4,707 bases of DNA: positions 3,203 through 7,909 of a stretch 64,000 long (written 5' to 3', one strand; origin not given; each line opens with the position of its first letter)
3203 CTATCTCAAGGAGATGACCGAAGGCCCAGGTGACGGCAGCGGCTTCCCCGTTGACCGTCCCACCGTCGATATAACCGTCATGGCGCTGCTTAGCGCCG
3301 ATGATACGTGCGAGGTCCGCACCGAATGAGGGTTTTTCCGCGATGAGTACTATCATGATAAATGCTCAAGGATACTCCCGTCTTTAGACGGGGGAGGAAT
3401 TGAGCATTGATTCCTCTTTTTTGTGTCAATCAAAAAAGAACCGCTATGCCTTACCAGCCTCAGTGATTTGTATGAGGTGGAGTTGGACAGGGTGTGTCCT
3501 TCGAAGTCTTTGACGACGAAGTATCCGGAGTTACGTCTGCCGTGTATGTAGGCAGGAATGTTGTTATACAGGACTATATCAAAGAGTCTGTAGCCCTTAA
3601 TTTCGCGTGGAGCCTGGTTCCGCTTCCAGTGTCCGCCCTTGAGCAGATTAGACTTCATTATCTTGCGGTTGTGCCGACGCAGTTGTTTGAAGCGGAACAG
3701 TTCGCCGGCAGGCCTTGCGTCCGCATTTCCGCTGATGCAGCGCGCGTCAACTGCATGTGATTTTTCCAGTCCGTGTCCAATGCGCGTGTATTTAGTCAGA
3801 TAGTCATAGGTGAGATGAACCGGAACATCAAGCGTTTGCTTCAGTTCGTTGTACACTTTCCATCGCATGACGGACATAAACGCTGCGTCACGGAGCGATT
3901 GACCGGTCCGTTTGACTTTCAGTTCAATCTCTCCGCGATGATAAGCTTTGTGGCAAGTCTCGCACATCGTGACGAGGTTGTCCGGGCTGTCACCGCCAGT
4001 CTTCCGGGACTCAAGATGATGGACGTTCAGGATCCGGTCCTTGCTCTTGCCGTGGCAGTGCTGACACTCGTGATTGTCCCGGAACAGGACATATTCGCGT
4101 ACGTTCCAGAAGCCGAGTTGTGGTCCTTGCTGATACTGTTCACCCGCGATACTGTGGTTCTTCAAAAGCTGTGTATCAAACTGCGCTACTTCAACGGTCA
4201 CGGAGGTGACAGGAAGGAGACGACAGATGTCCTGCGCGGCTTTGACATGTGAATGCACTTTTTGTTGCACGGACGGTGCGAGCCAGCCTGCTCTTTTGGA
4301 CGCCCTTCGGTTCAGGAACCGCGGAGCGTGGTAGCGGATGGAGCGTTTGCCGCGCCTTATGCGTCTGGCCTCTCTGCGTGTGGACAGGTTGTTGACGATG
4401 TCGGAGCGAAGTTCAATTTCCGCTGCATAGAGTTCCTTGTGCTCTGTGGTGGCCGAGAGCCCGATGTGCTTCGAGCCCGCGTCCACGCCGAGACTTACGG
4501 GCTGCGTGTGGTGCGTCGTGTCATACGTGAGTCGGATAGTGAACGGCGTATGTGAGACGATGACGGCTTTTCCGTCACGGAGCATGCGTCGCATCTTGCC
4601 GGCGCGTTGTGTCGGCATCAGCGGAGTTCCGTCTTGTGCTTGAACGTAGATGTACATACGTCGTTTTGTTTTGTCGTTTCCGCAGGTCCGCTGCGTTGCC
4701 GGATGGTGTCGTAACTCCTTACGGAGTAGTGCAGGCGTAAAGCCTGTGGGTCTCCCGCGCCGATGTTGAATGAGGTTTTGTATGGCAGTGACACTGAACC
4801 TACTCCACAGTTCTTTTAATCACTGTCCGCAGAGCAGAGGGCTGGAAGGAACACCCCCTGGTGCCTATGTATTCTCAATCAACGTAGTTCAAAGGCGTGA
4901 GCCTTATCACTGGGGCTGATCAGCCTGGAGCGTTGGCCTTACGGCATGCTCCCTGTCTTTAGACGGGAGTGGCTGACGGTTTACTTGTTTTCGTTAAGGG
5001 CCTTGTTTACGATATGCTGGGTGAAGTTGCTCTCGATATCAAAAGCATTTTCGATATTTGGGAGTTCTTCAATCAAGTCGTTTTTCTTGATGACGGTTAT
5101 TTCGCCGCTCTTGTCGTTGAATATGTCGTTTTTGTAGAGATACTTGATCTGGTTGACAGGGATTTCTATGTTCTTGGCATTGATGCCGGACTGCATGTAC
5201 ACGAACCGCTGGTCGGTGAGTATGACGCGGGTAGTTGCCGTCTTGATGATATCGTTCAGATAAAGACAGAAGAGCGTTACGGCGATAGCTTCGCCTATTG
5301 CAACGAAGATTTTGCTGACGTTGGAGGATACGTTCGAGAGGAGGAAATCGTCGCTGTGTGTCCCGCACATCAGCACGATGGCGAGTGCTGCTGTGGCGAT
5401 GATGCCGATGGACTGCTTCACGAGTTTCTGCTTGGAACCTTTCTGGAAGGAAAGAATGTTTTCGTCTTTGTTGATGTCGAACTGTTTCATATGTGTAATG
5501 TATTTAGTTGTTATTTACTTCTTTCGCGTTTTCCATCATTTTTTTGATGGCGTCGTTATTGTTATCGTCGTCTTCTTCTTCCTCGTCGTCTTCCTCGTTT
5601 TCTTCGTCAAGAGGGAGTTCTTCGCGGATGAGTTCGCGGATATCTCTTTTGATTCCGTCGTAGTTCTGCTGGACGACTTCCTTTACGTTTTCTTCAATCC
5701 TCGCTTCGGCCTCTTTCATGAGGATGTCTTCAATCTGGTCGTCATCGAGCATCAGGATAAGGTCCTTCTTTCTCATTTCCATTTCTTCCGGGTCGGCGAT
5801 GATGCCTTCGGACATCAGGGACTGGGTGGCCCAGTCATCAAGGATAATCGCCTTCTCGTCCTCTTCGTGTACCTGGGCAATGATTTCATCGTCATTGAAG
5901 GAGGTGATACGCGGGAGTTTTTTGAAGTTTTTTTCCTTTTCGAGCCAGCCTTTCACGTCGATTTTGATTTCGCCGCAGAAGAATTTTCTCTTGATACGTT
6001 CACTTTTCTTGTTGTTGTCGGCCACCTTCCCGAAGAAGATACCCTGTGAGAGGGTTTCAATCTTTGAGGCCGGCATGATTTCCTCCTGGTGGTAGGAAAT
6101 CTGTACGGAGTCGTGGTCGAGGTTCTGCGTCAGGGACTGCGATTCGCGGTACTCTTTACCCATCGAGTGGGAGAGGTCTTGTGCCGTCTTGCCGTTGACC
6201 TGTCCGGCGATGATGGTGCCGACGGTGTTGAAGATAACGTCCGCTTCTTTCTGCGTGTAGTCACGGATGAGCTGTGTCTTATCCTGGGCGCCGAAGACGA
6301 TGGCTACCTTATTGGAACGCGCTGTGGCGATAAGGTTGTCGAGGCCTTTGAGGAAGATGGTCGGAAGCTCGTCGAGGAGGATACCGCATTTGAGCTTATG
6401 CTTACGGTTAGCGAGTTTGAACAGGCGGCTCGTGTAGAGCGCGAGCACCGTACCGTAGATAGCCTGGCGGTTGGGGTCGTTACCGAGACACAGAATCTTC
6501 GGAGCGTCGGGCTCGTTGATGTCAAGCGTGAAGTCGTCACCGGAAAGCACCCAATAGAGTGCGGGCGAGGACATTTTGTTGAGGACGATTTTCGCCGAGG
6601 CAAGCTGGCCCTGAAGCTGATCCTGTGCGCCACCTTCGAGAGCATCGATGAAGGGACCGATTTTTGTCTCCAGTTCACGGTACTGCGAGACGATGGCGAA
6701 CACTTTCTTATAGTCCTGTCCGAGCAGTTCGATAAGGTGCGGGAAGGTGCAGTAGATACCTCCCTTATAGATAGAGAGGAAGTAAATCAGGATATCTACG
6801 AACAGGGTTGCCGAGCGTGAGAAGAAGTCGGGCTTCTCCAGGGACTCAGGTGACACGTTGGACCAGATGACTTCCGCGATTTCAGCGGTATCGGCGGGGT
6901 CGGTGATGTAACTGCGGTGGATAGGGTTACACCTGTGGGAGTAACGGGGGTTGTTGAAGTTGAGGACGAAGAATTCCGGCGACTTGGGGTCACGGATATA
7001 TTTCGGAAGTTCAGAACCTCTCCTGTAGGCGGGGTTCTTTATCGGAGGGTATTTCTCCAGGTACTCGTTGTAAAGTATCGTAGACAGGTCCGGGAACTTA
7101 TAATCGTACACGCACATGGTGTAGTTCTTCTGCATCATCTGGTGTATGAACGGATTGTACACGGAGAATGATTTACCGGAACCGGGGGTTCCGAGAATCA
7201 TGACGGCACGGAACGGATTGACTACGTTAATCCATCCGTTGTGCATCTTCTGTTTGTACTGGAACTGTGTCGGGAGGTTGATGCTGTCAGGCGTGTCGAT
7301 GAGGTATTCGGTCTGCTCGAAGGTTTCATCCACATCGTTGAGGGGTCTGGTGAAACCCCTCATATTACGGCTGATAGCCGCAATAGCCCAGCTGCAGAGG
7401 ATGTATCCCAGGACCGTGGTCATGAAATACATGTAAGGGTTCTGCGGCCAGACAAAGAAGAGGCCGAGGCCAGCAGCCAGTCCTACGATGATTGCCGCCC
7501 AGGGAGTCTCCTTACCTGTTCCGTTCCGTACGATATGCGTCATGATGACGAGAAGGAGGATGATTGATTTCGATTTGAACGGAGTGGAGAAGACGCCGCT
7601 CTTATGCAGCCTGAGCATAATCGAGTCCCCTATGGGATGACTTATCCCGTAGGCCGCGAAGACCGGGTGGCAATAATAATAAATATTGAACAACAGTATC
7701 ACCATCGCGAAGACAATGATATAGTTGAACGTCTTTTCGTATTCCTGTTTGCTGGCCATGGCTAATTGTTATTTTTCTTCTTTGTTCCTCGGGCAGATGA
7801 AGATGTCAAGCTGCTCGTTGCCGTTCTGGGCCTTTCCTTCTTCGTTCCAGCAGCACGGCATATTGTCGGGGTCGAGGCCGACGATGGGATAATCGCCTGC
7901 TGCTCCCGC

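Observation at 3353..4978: IscB (OMEGA nuclease) with candidate omegaRNA in a TnpA-less IS200/IS605-like element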

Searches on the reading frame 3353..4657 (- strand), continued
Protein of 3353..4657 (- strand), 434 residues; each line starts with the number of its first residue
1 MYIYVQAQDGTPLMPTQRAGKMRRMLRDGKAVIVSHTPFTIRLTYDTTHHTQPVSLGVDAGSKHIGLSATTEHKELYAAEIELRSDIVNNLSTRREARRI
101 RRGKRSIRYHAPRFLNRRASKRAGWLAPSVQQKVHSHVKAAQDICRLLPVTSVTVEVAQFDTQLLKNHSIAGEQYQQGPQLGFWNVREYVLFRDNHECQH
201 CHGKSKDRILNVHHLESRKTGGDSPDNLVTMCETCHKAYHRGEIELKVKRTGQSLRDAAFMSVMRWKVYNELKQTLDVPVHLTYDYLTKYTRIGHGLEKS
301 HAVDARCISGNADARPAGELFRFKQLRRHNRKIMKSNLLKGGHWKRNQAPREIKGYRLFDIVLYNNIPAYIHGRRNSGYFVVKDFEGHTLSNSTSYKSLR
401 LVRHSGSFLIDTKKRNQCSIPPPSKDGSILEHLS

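Call 24: find_encoding_contigs(protein=P0009, flank=2500, max_places=6)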
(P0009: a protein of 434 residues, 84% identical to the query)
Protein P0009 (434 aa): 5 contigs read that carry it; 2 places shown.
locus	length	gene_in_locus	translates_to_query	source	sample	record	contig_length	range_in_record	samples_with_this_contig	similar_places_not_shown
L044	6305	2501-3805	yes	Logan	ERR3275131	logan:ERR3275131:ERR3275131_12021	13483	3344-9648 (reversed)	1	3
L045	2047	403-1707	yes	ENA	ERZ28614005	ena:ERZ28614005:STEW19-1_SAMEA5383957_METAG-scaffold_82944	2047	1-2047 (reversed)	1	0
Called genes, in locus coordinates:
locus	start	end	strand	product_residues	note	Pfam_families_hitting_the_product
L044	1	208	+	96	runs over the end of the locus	-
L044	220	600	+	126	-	-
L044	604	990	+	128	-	-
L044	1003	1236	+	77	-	-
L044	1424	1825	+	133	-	-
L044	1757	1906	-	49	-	-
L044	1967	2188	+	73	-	-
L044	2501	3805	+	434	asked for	PF14239:RRXRR, PF01844:HNH (weak)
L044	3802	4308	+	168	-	-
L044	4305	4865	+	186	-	-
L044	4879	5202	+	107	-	PF19062:DUF5758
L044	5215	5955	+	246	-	PF14243:R2K_3, PF18299:R2K_2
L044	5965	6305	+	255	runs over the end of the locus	-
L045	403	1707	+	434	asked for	PF14239:RRXRR, PF01844:HNH (weak)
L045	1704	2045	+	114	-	?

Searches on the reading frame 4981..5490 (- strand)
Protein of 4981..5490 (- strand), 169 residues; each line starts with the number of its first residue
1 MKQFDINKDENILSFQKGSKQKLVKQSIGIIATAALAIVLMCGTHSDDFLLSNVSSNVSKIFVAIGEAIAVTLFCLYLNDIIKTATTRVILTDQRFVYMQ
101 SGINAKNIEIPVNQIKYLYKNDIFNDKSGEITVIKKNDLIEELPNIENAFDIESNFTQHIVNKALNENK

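Call 12: search_protein_families(library=pfam, proteins=[window:4981-5490:-], max_evalue=0.001)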
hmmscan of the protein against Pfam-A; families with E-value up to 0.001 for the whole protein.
window:4981-5490:- (169 aa): 0 families

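Call 13: find_encoding_contigs(protein=window:4981-5490:-, flank=4000, max_places=10)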
Protein window:4981-5490:- (169 aa): 2 contigs read that carry it; 1 place shown.
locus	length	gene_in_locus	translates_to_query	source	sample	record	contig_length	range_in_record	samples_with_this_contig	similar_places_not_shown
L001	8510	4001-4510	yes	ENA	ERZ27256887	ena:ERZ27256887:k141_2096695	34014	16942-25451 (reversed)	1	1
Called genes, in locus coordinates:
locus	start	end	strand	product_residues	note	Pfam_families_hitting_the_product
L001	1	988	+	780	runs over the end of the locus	PF03477:ATP-cone, PF13597:NRDD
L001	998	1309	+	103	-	-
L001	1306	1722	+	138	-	-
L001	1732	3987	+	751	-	PF14293:YWFCY, PF02534:T4SS-DNA_transf, PF10412:TrwB_AAD_bind, PF12696:TraG-D_C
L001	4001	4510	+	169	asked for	-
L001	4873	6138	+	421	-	PF14239:RRXRR, PF01844:HNH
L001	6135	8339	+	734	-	PF01751:Toprim, PF01131:Topoisom_bac, PF13342:Toprim_Crpt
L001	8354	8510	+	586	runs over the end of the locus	-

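Call 32: find_homologous_proteins(query=window:4981-5490:-, max_evalue=1e-20)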
Query window:4981-5490:- (169 aa): 21 proteins with E <= 1e-20 among 277 candidates.
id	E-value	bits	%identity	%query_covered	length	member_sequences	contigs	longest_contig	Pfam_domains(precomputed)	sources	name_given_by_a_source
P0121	7.3e-93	326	92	100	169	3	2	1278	-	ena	-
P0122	1.7e-85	302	88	100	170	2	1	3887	-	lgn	-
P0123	1.8e-79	283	81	100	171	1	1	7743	-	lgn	-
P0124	1.6e-78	280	81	100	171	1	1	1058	-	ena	-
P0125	4.9e-72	259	77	100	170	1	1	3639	-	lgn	-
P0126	8.0e-71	255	77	97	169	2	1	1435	-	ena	-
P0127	1.5e-68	247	75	96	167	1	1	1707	-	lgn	-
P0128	1.1e-55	206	67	99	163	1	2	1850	-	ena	-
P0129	1.0e-54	203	69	99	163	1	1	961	-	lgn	-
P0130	1.4e-54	202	67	98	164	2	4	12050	-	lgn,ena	-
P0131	3.8e-54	201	66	98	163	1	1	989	-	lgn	-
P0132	6.0e-54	200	67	100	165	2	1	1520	-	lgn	-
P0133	2.7e-53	198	67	98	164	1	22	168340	-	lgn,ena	-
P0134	1.2e-52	196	67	98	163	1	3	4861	-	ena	-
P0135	1.7e-51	192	65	98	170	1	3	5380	-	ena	-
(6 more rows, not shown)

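Call 33: find_encoding_contigs(protein=P0122, flank=3000, max_places=4)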
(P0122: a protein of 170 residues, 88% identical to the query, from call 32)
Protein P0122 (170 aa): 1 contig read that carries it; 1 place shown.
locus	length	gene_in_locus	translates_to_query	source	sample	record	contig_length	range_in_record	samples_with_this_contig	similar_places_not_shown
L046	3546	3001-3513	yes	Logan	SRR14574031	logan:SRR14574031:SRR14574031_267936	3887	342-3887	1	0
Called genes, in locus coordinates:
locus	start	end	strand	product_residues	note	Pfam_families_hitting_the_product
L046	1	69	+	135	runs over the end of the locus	?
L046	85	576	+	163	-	PF00578:AhpC-TSA, PF08534:Redoxin (weak)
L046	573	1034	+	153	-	-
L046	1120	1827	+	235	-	-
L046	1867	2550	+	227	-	-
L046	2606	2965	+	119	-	PF01381:HTH_3 (weak)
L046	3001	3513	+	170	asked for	-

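Call 34: find_encoding_contigs(protein=P0123, flank=3000, max_places=4)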
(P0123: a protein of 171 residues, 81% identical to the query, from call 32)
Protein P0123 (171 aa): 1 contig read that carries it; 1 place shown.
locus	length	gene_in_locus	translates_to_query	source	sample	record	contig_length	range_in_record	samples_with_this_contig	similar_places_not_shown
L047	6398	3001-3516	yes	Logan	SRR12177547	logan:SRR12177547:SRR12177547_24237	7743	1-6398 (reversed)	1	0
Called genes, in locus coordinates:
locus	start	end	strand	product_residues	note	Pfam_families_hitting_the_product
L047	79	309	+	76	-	-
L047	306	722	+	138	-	-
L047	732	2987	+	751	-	PF14293:YWFCY, PF02534:T4SS-DNA_transf, PF10412:TrwB_AAD_bind, PF12696:TraG-D_C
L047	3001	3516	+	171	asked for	-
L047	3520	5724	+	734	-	PF01751:Toprim, PF01131:Topoisom_bac, PF13342:Toprim_Crpt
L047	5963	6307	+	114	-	-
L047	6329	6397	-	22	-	?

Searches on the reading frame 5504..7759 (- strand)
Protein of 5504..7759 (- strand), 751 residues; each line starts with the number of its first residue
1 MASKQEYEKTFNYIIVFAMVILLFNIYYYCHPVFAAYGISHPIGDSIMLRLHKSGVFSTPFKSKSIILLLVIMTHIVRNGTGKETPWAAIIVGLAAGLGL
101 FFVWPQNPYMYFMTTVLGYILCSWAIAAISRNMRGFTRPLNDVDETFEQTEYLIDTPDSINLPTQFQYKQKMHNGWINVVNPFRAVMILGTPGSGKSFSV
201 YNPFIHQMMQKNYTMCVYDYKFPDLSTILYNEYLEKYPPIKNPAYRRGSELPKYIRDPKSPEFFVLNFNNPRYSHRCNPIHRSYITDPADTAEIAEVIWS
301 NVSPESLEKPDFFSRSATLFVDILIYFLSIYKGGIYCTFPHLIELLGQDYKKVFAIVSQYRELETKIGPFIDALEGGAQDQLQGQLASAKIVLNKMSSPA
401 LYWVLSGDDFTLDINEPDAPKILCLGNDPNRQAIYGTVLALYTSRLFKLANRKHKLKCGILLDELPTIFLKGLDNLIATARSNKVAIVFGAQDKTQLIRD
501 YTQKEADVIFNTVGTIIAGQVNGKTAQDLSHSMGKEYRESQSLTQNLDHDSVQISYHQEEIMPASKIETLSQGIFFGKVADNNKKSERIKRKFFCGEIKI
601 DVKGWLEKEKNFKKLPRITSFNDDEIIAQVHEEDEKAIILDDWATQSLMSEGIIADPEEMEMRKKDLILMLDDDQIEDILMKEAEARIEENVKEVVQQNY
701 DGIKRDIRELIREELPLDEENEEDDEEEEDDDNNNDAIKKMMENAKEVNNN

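Call 12: search_protein_families(library=pfam, proteins=[window:5504-7759:-], max_evalue=0.001)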
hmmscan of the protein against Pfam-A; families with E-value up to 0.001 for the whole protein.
window:5504-7759:- (751 aa): 4 families
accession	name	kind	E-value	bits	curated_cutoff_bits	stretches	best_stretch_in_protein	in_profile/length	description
PF14293.11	YWFCY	-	3.1e-16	60.1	24.4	1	4-132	3-142/144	YWFCY protein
PF12696.13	TraG-D_C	-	1.4e-14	54.5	22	1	459-571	3-125/126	TraM recognition site of TraD and TraG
PF02534.20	T4SS-DNA_transf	-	2.7e-14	53.3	20.1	1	259-562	93-415/468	Type IV secretory system Conjugative DNA transfer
PF10412.15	TrwB_AAD_bind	-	2.1e-12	47.1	20.5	1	437-555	226-349/387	Type IV secretion-system coupling protein DNA-binding domain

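Call 19: find_encoding_contigs(protein=window:5504-7759:-, flank=3500, max_places=10)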
Protein window:5504-7759:- (751 aa): 2 contigs read that carry it; 1 place shown.
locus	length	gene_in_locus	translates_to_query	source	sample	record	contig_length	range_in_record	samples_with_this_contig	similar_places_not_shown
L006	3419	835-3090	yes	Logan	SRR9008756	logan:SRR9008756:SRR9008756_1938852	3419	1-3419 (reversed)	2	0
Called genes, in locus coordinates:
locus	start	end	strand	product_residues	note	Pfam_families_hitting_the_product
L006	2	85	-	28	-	?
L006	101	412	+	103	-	-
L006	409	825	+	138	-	-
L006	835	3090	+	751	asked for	PF14293:YWFCY, PF02534:T4SS-DNA_transf, PF10412:TrwB_AAD_bind, PF12696:TraG-D_C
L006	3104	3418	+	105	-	?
